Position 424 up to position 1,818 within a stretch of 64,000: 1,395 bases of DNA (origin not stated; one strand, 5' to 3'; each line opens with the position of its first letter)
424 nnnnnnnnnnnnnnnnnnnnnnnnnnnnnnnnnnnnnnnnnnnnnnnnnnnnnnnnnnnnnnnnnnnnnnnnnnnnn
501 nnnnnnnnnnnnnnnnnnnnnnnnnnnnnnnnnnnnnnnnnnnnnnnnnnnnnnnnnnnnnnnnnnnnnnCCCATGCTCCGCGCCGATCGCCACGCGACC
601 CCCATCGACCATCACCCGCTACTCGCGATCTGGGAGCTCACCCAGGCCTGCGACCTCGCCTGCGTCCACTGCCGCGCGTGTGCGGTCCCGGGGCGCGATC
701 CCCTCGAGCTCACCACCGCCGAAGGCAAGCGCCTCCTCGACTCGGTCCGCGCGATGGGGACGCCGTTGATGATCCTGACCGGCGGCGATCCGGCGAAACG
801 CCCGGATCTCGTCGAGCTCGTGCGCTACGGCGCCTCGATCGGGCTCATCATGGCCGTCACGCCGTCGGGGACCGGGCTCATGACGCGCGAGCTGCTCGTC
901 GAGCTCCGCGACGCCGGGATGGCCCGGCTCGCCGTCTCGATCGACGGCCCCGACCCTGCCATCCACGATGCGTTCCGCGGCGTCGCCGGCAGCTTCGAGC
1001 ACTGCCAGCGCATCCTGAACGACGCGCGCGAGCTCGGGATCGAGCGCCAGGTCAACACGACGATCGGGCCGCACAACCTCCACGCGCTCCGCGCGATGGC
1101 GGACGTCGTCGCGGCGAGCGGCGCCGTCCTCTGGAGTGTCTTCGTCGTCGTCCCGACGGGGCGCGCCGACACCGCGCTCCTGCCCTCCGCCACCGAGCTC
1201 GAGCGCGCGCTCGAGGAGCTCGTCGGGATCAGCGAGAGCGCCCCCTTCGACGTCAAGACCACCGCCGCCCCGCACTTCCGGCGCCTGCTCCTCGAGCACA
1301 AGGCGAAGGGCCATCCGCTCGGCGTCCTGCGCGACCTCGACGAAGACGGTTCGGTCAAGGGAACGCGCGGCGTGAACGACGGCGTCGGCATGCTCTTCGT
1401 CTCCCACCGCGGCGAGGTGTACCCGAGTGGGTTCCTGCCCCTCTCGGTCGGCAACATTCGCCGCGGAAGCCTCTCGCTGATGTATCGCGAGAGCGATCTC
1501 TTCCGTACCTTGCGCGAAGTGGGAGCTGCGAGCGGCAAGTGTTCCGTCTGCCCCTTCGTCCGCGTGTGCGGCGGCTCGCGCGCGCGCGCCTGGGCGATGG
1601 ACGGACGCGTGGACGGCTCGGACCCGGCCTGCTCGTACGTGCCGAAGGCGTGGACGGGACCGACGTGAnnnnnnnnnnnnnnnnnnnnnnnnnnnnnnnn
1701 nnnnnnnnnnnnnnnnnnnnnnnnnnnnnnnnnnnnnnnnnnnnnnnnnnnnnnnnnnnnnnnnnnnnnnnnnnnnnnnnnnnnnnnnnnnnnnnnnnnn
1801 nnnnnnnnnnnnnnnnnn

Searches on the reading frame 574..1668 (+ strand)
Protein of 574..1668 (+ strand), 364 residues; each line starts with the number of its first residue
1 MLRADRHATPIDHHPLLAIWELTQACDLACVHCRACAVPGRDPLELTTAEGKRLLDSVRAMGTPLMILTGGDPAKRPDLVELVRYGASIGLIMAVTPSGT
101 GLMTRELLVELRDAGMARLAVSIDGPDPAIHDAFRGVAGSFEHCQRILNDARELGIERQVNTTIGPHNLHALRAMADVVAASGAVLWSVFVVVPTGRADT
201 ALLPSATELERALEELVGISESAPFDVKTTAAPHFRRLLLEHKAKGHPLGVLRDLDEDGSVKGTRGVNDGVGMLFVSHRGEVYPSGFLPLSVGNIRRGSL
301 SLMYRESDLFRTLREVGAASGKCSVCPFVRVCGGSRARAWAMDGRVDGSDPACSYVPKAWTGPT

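Call 6: search_protein_families(library=pfam, proteins=[window:574-1668:+])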
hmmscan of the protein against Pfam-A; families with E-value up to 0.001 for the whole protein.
window:574-1668:+ (364 aa): 1 family
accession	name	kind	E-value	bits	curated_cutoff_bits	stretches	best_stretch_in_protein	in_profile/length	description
PF04055.27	Radical_SAM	-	4.2e-20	73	29.5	1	21-177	2-164/166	Radical SAM superfamily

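Call 23: search_protein_families(library=ncbifam, proteins=[window:574-1668:+], max_evalue=0.01)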
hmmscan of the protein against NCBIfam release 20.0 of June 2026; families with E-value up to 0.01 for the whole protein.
window:574-1668:+ (364 aa): 45 families (the best 25 are shown)
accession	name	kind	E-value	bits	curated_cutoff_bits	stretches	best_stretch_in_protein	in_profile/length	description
TIGR04053.2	TIGR04053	equivalog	2.5e-119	398.8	395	1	11-357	3-366/366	TIGR04053 family radical SAM/SPASM domain-containing protein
TIGR04545.1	rSAM_ahbD_hemeb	equivalog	1.3e-90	304.2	500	1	18-357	2-339/339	heme b synthase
TIGR04055.1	rSAM_NirJ2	equivalog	1.1e-56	192.7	500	1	19-355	3-324/326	putative heme d1 biosynthesis radical SAM protein NirJ2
TIGR04546.1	rSAM_ahbC_deAc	equivalog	4.9e-42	144.1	650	1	11-354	35-384/390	12,18-didecarboxysiroheme deacetylase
TIGR04347.1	pseudo_SAM_Halo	equivalog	6.7e-40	137.5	525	2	17-187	39-207/390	TIGR04347 family pseudo-SAM/SPASM protein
TIGR04051.1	rSAM_NirJ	equivalog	3e-37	128.4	515.45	1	18-354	4-347/354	heme d1 biosynthesis radical SAM protein NirJ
TIGR04303.1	GeoRSP_rSAM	equivalog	2.8e-34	119.2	400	2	15-178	4-163/325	GeoRSP system radical SAM/SPASM protein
TIGR03962.1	mycofact_rSAM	equivalog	2.5e-33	115.7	265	2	15-198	11-191/339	mycofactocin radical SAM maturase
TIGR03913.1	rad_SAM_trio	equivalog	2.5e-33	115.2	591.75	1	14-198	17-198/477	GDL motif peptide-associated radical SAM/SPASM maturase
TIGR04054.1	rSAM_NirJ1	equivalog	3.5e-32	111.5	650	2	10-199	31-217/387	putative heme d1 biosynthesis radical SAM protein NirJ1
TIGR02109.1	PQQ_syn_pqqE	equivalog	4.7e-30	104.7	381.35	2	14-212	5-205/358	pyrroloquinoline quinone biosynthesis protein PqqE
NF050035.1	rSAM_WgK_link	exception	1.1e-28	100.3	650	1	14-356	7-364/367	radical SAM/SPASM peptide maturase WgkB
TIGR04103.1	rSAM_nif11_3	equivalog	1.7e-27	96.1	725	1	17-335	6-324/412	nif11-class peptide radical SAM maturase 3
TIGR04466.1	rSAM_BlsE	equivalog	1.4e-24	87.2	400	1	22-189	9-172/327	cytosylglucuronate decarboxylase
NF045574.1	sacti_mat_StsB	exception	5.4e-24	84.9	625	1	19-179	99-256/466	StsB family radical SAM/SPASM domain sactipeptide maturase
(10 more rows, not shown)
